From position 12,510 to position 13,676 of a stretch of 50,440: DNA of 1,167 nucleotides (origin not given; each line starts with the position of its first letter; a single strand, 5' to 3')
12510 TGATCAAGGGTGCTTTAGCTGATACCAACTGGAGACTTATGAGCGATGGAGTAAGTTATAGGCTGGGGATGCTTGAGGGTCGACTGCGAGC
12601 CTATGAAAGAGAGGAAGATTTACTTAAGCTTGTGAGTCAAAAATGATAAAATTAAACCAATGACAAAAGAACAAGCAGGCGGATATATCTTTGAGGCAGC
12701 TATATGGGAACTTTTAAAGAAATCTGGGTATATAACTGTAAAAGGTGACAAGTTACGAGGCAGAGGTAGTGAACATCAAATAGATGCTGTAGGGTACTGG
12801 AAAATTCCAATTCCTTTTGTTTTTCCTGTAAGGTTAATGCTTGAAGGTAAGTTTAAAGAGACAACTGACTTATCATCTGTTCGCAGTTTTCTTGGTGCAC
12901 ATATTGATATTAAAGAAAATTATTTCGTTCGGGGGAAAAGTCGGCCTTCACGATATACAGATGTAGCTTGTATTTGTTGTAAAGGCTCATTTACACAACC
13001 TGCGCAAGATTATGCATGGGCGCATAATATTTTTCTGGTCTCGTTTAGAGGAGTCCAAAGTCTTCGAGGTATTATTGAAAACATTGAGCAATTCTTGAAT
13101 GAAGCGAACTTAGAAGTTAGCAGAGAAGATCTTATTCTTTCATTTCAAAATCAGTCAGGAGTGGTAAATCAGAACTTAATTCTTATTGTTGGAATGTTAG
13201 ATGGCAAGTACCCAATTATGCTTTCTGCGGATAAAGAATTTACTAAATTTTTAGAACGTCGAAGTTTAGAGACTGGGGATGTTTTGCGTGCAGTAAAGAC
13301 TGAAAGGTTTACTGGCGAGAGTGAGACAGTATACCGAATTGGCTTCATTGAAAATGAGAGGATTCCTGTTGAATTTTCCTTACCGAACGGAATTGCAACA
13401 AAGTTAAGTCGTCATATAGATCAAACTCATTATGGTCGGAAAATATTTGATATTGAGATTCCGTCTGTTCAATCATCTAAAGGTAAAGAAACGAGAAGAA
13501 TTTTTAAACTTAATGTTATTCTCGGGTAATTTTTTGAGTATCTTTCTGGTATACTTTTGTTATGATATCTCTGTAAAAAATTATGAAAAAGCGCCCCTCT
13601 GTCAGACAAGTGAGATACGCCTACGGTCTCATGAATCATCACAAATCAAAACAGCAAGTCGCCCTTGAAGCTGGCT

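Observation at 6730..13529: Candidate three-gene defence operon: 1611-aa Mrr-like nuclease/P-loop NTPase giant + multi-CxxC zinc-ribbon protein + second PD-(D/E)xK nuclease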

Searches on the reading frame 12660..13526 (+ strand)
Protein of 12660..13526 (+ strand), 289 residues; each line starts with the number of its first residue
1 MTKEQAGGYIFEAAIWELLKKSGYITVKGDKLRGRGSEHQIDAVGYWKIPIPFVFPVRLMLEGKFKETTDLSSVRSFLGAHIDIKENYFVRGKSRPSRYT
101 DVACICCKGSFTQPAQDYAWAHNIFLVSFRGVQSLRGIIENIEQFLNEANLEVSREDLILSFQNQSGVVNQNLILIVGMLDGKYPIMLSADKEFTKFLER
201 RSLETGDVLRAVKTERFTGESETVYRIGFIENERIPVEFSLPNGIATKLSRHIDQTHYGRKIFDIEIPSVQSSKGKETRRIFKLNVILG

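Call 3: search_protein_families(library=pfam, proteins=[window:12660-13526:+], max_evalue=1)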
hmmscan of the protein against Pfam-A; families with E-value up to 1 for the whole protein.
window:12660-13526:+ (289 aa): 2 families
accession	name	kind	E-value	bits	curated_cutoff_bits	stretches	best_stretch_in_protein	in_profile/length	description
PF04471.18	Mrr_cat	-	0.046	14.3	21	1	8-129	6-108/115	Restriction endonuclease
PF09103.16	BRCA-2_OB1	-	0.22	11.9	25.6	1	170-215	39-84/123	BRCA2, oligonucleotide/oligosaccharide-binding, domain 1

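Call 4: search_protein_families(library=padloc, proteins=[window:12660-13526:+], max_evalue=1)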
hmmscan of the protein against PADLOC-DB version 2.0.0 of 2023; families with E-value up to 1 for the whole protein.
window:12660-13526:+ (289 aa): 0 families

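Call 5: search_protein_families(library=ncbifam, proteins=[window:12660-13526:+], max_evalue=1)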
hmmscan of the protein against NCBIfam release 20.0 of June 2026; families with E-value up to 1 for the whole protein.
window:12660-13526:+ (289 aa): 1 family
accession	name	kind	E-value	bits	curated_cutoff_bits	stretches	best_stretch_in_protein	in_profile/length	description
NF002220.0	PRK01115.1-3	subfamily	0.083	12.4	284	1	129-179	5-55/246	DNA polymerase sliding clamp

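Call 12: find_homologous_proteins(query=window:12660-13526:+)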
Query window:12660-13526:+ (289 aa): 14 proteins with E <= 0.001 among 632 candidates.
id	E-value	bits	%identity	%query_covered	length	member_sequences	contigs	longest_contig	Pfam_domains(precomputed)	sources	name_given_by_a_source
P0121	1.4e-189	646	100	100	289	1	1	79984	-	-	-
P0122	1.9e-111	390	60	100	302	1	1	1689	-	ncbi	-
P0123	2.6e-110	386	62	100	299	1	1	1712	-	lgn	-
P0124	3.6e-58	215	40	100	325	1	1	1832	PF04471.19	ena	-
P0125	7.1e-57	211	39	100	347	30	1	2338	PF04471.19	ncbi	ncbi:hypothetical protein DSECCO2_630970 [anaerobic digester metagenome]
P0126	1.0e-55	207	39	100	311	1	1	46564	PF04471.19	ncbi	ncbi:MAG: restriction endonuclease [Candidatus Falkowbacteria bacterium]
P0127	2.0e-55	206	40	100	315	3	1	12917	PF04471.19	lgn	-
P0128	2.2e-54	203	39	100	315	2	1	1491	PF04471.19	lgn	-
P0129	4.2e-54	202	39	100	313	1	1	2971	-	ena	-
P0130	9.6e-54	201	40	100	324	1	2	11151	-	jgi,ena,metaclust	metaclust:\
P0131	2.7e-53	199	38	100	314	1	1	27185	PF04471.19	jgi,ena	-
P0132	2.7e-51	193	37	97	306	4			PF04471.19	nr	nr:restriction endonuclease [Halanaerobium saccharolyticum]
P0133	1.0e-48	184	38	100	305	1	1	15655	PF04471.19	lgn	-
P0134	3.1e-35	140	33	100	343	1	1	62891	PF04471.19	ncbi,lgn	-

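Call 35: find_encoding_contigs(protein=P0126, flank=8000, max_places=2)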
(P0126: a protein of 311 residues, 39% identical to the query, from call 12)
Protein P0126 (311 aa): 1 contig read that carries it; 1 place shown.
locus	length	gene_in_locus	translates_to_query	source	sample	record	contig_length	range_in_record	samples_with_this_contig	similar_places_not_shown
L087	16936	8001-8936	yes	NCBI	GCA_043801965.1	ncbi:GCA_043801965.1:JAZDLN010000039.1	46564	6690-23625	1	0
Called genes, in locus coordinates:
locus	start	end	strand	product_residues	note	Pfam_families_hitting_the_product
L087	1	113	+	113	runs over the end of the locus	-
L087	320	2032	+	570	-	PF01555:N6_N4_Mtase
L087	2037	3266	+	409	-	PF00270:DEAD, PF04851:ResIII, PF18766:SWI2_SNF2 (weak)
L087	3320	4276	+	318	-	PF27151:YagJ (weak)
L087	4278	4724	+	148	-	PF06094:GGACT, PF13772:AIG2_2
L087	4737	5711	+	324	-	PF21941:SMEK_N, PF20279:CTD12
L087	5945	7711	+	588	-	PF10088:DUF2326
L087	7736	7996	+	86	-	-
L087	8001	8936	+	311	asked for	PF04471:Mrr_cat (faint)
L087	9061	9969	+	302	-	PF18899:DUF5655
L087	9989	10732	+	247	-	PF01551:Peptidase_M23 (faint)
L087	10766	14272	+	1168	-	-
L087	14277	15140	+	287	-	PF04471:Mrr_cat, PF22722:NA-iREase1 (weak)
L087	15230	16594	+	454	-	-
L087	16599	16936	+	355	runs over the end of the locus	PF00565:SNase, PF00932:LTD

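Call 36: find_encoding_contigs(protein=P0134, flank=8000, max_places=2)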
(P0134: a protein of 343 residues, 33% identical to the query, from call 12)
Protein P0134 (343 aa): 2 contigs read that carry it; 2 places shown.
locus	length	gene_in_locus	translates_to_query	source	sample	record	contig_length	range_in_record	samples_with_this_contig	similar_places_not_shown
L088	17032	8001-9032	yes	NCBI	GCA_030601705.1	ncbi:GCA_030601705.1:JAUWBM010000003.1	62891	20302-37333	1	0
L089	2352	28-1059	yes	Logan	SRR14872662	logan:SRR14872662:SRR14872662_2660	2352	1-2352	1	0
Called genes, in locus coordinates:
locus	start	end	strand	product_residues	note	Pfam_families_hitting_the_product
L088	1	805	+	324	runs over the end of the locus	PF00266:Aminotran_5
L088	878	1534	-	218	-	PF01351:RNase_HII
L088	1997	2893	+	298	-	PF01040:UbiA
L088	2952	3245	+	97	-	-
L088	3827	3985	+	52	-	-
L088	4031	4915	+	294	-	PF11611:DUF4352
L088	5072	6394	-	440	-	-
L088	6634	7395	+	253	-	PF21003:NucS_N, PF01939:NucS_C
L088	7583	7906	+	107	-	-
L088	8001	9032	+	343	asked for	PF04471:Mrr_cat (weak)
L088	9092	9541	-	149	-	-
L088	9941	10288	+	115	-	-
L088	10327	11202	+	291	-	-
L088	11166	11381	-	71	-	-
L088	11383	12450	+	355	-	PF01841:Transglut_core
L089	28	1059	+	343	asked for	PF04471:Mrr_cat (weak)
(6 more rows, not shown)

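Call 37: find_encoding_contigs(protein=P0131, flank=8000, max_places=2)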
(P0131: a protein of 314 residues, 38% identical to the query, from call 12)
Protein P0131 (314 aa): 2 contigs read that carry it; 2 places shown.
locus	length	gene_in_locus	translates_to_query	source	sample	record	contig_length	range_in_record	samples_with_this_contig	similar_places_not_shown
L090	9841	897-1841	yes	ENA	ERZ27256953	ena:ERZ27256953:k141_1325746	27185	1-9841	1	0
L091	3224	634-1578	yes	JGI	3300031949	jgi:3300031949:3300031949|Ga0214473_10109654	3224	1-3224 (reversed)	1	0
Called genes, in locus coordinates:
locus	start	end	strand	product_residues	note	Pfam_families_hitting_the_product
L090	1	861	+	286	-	?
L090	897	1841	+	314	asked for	PF04471:Mrr_cat (weak)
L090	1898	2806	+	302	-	PF08378:NERD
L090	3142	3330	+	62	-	-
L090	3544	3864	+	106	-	PF01521:Fe-S_biosyn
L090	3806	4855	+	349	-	PF00490:ALAD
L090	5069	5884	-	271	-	PF22678:Cytochrom_c_NrfB-like (faint), PF02085:Cytochrom_CIII (faint), PF14522:Cytochrome_C7 (faint), PF14537:Cytochrom_c3_2 (faint), PF22113:Mtrc-MtrF_II-IV_dom (faint)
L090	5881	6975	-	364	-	PF00033:Cytochrome_B, PF13631:Cytochrom_B_N_2, PF00032:Cytochrom_B_C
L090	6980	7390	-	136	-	PF00355:Rieske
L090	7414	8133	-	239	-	PF00303:Thymidylat_synt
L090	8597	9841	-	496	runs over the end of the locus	PF02310:B12-binding, PF04055:Radical_SAM, PF13282:DUF4070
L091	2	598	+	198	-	?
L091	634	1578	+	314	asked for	PF04471:Mrr_cat (weak)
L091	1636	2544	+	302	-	PF08378:NERD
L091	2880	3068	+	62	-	-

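Call 43: search_protein_families(library=phrogs, proteins=[window:12660-13526:+], max_evalue=0.01)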
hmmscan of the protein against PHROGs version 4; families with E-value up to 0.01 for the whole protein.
window:12660-13526:+ (289 aa): 0 families

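Call 52: predict_structure(alignment_id=A2)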
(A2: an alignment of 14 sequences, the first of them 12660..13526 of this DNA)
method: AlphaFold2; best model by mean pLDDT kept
length: 289 residues; sequences in the alignment: 14
mean_pLDDT: 74.7   pTM: 0.77
mean pLDDT of the five models: 74.7, 74.2, 73.4, 71.9, 58.4
residues with pLDDT >= 90: 55; 70-90: 151; 50-70: 31; < 50: 52
segments of 3 or more residues with pLDDT < 50: 32-57, 78-100
pLDDT, mean of each block of 10 residues (from residue 1): 86 85 65 41 39 46 80 58 36 40 75 82 78 89 91 90 75 86 84 86 68 86 90 91 86 91 86 71 89
secondary structure, 60 per line:
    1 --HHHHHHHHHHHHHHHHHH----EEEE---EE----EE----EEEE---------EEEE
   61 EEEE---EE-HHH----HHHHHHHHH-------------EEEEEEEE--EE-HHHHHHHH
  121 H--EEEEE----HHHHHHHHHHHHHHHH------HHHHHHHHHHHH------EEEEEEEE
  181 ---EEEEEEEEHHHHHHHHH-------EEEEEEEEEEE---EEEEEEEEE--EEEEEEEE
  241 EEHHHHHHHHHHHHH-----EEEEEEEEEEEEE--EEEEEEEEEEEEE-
elements in order: H3-20 E25-28 E44-47 E57-64 H78-86 E100-107 H113-121 E124-128 H133-148 H155-166 E173-180 E184-191 H192-200 E208-218 E222-230 E233-242 H243-255 E261-273 E276-288

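Call 56: fold_search(model_id=the predicted structure, library=pdb)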
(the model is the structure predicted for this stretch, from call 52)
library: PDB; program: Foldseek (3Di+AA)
matches with E <= 10: 784; with E <= 0.001: 4
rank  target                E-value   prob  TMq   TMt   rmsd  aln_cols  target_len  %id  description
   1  4f0p_A                5.4e-05  1.00  0.26  0.18   9.2       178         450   16  MspJI Restriction Endonuclease - P31 Form (released 2012-08-08)
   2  4f0q_D                2.3e-04  1.00  0.27  0.19   7.8       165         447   15  MspJI Restriction Endonuclease - P21 Form (released 2012-08-08)
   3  1y88                  3.5e-04  1.00  0.33  0.48   8.5       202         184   15  Crystal Structure of Protein of Unknown Function AF1548 (released 2004-12-21)
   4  4f0p_C                5.3e-04  1.00  0.26  0.19   8.9       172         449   14  MspJI Restriction Endonuclease - P31 Form (released 2012-08-08)
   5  6ty4_A                6.0e-03  0.15  0.11  0.07  18.3       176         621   15  FAK structure with AMP-PNP from single particle analysis of 2D crystals (released 2020-08-19)
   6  5wbf_B                1.2e-02  0.12  0.12  0.12  18.4       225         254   10  Double CACHE (dCACHE) sensing domain of TlpC chemoreceptor from Helicobacter pylori (released 2017-11-08)
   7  8cir_B                2.0e-02  0.08  0.12  0.11  22.7       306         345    9  The FERM domain of human moesin with a bound peptide identified by phage display (released 2023-03-01)
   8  4cye_B                2.7e-02  0.09  0.10  0.09  18.2       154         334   15  Crystal structure of avian FAK FERM domain FAK31-405 at 3.2A (released 2014-04-23)
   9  5wbf_C                3.1e-02  0.13  0.13  0.14  17.9       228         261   10  Double CACHE (dCACHE) sensing domain of TlpC chemoreceptor from Helicobacter pylori (released 2017-11-08)
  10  6e2q_A                3.3e-02  0.12  0.11  0.07  22.8       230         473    8  Structure of human JAK2 FERM/SH2 in complex with Erythropoietin Receptor (released 2018-08-08)
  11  3zdt_B                3.3e-02  0.09  0.10  0.10  18.1       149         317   13  Crystal structure of basic patch mutant FAK FERM domain FAK31- 405 K216A, K218A, R221A, K222A (released 2012-12-12)
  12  2yvc_C                3.5e-02  0.08  0.13  0.13  22.4       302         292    9  Crystal structure of the Radixin FERM domain complexed with the NEP cytoplasmic tail (released 2007-04-24)
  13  6cb0_A                3.7e-02  0.10  0.10  0.09  17.4       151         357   16  Crystal Structure of the FAK FERM domain (released 2019-02-06)
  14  6e2q_B                4.1e-02  0.10  0.11  0.07  23.1       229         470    8  Structure of human JAK2 FERM/SH2 in complex with Erythropoietin Receptor (released 2018-08-08)
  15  5wbf_A                5.0e-02  0.08  0.11  0.12  18.4       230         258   10  Double CACHE (dCACHE) sensing domain of TlpC chemoreceptor from Helicobacter pylori (released 2017-11-08)
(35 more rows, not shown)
